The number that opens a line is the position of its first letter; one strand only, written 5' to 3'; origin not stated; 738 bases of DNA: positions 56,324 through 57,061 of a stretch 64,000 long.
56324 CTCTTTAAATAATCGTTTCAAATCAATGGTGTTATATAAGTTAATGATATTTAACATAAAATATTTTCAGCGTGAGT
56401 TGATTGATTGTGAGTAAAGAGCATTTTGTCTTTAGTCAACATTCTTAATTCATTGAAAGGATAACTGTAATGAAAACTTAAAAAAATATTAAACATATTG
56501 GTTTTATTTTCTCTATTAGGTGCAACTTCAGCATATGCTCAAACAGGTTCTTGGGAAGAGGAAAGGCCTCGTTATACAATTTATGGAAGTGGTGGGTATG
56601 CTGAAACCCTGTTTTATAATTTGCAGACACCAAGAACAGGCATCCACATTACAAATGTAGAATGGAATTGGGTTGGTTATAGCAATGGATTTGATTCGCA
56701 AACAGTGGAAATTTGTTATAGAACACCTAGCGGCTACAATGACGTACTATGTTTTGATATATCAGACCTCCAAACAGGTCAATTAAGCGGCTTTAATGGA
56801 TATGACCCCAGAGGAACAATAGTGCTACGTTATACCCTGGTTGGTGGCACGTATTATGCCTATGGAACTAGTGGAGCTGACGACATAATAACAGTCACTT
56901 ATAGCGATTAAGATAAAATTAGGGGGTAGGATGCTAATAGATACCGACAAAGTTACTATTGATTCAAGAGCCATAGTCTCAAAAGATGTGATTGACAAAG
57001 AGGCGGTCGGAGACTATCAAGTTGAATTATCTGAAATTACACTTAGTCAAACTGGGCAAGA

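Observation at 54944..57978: AT-rich 3-kb insertion splitting the rpmE/priA pair, bounded by inverted repeats and lacking mobility genes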

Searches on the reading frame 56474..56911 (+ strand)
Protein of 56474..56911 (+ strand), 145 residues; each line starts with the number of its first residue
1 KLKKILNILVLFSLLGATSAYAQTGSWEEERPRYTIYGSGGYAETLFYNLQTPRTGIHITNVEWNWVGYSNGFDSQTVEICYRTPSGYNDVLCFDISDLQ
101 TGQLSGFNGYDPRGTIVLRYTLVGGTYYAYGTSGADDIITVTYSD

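Call 8: search_protein_families(library=pfam, proteins=[window:56474-56911:+], max_evalue=0.01)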
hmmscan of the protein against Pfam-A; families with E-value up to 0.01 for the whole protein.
window:56474-56911:+ (145 aa): 0 families

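Call 22: find_homologous_proteins(query=window:56474-56911:+, max_evalue=0.001)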
Query window:56474-56911:+ (145 aa): 2 proteins with E <= 0.001 among 28 candidates.
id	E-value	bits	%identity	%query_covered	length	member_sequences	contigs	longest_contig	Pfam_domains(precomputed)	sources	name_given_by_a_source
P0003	4.0e-87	308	99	94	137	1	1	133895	-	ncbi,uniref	ncbi:hypothetical protein [Neptunicella sp.]|uniref:hypothetical protein n=1 Tax=Neptunicella sp. Ta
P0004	4.4e-58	213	68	90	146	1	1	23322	-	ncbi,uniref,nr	ncbi:hypothetical protein [Alteromonas stellipolaris]|uniref:hypothetical protein n=1 Tax=Alteromona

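Call 24: find_encoding_contigs(protein=P0004, flank=8000, max_places=6)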
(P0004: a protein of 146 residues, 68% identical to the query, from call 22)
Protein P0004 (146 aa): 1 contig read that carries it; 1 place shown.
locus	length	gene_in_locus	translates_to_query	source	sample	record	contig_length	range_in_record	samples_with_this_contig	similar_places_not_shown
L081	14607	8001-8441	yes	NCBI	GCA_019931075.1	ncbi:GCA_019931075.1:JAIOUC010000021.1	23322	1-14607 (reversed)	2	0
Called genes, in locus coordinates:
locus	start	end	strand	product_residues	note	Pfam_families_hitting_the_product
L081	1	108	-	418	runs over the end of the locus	PF00817:IMS, PF11799:IMS_C, PF13438:DUF4113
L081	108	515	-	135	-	PF00717:Peptidase_S24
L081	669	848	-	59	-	-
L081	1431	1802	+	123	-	-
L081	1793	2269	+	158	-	-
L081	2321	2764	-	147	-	-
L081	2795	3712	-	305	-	-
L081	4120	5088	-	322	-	PF00589:Phage_integrase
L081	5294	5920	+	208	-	-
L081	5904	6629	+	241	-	-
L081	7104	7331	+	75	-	PF13700:DUF4158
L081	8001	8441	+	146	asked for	-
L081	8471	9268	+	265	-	-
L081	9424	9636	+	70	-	-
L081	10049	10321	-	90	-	PF00216:Bac_DNA_binding, PF18291:HU-HIG (weak)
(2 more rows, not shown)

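Call 52: predict_structure(alignment_id=A5)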
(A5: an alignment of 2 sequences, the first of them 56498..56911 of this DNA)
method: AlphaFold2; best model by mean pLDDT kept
length: 137 residues; sequences in the alignment: 2
mean_pLDDT: 48.0   pTM: 0.44
mean pLDDT of the five models: 48.0, 31.6, 30.9, 30.9, 29.7
residues with pLDDT >= 90: 0; 70-90: 1; 50-70: 57; < 50: 79
segments of 3 or more residues with pLDDT < 50: 1-4, 10-15, 26-39, 59-68, 76-82, 90-98, 100-108, 113-129
pLDDT, mean of each block of 10 residues (from residue 1): 50 52 48 42 54 57 43 50 53 42 43 40 38 64
secondary structure, 60 per line:
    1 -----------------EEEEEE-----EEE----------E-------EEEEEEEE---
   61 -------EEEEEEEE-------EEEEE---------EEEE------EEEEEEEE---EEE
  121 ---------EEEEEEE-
elements in order: E18-23 E29-31 E50-57 E68-75 E83-87 E97-100 E107-114 E118-120 E130-136
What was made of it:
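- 56470..56911 (+): ORF2, a small secreted beta-rich protein with two conserved Cys. The ancestral ATG at 56470 is out of frame by +1 (atg aaa act TAA), and the open frame restarts at TTG 56498. The AF2 model is all-beta but poor, pLDDT 48 (call 52).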

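Call 68: search_protein_families(library=padloc, proteins=[window:56474-56911:+], max_evalue=0.01)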
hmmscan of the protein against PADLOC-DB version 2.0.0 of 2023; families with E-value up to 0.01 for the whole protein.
window:56474-56911:+ (145 aa): 0 families

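Call 85: search_protein_families(library=ncbifam, proteins=[window:56474-56911:+], max_evalue=0.01)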
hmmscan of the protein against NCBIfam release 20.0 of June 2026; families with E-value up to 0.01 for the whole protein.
window:56474-56911:+ (145 aa): 0 families

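Call 87: search_protein_families(library=phrogs, proteins=[window:56474-56911:+], max_evalue=0.01)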
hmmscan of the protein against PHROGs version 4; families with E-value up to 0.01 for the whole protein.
window:56474-56911:+ (145 aa): 0 families
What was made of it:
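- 56470..56911 (+): No family hit (calls 8, 68, 85, 87).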
